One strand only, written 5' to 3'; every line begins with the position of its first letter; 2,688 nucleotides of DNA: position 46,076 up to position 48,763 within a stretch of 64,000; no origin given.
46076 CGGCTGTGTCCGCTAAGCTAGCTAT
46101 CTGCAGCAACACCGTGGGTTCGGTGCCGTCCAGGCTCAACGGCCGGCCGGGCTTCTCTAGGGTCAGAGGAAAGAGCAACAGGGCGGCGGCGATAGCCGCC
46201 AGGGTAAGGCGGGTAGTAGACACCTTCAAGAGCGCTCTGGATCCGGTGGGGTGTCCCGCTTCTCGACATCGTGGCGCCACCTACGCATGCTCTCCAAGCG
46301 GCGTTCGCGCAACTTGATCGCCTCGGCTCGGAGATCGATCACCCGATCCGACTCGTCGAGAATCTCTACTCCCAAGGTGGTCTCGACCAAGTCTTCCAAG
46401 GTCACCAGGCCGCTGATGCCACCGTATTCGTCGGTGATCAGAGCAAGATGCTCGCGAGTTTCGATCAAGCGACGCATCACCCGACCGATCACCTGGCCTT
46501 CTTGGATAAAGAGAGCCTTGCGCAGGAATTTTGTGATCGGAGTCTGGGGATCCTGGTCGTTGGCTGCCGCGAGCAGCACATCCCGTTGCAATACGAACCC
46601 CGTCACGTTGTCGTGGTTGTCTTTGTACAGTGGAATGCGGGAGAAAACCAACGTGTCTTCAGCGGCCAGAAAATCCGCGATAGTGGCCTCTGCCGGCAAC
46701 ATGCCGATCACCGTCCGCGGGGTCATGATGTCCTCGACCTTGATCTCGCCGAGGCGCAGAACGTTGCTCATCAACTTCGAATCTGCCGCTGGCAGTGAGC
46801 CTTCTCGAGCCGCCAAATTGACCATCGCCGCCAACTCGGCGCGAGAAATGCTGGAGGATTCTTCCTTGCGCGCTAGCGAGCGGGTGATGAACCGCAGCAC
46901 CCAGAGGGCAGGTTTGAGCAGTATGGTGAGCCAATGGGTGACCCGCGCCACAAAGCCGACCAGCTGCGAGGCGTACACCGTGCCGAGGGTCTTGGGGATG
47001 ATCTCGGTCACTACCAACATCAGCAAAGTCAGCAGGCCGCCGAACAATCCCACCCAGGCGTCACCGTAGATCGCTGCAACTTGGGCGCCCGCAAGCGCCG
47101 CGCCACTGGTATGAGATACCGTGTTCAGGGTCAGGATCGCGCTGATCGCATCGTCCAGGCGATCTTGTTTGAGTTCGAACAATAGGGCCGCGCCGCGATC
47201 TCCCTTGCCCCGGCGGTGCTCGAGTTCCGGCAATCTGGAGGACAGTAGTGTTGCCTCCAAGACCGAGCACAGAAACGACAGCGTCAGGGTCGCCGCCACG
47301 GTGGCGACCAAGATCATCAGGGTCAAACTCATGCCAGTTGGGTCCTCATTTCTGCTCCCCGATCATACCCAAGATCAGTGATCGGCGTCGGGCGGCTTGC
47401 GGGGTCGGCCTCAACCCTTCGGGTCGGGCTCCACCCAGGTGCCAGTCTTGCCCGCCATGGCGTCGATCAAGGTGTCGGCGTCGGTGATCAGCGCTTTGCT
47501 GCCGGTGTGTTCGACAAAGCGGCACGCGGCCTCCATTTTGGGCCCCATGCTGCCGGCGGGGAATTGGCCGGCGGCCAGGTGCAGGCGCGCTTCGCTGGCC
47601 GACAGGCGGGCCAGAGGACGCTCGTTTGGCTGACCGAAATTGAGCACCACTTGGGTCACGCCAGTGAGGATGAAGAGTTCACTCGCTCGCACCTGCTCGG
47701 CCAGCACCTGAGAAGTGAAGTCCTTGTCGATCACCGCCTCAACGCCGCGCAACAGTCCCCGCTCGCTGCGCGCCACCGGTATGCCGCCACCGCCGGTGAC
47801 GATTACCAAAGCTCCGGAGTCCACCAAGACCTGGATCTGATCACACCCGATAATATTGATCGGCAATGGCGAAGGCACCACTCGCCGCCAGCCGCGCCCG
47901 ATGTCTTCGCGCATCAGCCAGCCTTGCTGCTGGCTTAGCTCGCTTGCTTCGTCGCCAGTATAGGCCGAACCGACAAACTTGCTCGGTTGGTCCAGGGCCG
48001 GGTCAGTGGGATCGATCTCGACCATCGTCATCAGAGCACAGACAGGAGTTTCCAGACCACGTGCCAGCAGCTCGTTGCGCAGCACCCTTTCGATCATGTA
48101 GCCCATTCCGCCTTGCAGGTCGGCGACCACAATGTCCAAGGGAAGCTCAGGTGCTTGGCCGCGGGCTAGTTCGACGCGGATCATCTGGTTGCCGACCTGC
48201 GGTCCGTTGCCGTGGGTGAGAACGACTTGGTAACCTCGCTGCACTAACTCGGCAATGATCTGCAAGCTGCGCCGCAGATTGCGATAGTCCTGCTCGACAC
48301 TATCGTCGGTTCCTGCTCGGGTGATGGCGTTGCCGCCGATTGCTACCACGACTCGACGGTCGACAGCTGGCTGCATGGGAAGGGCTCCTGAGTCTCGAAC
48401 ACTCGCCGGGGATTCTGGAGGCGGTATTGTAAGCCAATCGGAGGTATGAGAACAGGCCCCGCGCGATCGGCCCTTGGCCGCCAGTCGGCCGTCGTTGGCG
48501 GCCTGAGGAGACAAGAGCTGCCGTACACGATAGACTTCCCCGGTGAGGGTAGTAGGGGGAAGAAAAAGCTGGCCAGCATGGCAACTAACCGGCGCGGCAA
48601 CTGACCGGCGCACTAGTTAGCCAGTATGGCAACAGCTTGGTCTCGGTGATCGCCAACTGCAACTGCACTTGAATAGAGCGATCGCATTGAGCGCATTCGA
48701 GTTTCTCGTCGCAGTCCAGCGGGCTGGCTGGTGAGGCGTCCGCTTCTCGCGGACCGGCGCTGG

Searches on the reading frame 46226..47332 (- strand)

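Call 33: search_protein_families(library=pfam, proteins=[window:46226-47332:-], max_evalue=1)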
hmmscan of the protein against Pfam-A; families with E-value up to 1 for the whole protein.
window:46226-47332:- (368 aa): 3 families
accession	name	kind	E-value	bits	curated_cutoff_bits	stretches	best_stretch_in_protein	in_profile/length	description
PF01595.25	CNNM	-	4.3e-31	108.4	28.4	1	14-181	5-178/181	Cyclin M transmembrane N-terminal domain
PF00571.33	CBS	-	2.7e-08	34.5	24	2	273-317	9-53/57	CBS domain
PF07341.16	DUF1473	-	0.021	15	25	1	229-293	17-79/163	Protein of unknown function (DUF1473)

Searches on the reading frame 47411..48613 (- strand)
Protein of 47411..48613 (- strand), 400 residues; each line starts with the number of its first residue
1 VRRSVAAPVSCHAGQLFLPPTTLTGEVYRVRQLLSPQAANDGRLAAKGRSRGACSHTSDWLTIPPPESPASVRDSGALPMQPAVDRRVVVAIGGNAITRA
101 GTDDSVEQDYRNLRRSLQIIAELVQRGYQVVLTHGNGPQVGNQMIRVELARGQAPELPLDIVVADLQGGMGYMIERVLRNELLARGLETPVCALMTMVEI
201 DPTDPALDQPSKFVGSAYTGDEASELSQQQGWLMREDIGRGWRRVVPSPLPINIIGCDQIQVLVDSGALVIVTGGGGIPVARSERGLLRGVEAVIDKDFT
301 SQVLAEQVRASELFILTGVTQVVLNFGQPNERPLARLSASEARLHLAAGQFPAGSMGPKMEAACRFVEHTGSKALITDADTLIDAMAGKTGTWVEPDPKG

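Call 33: search_protein_families(library=pfam, proteins=[window:47411-48613:-], max_evalue=1)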
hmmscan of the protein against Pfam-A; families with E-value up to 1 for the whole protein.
window:47411-48613:- (400 aa): 1 family
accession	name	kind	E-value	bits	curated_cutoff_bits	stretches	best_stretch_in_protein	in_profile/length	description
PF00696.33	AA_kinase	-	1.3e-24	87.7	24.9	1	87-378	2-234/234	Amino acid kinase family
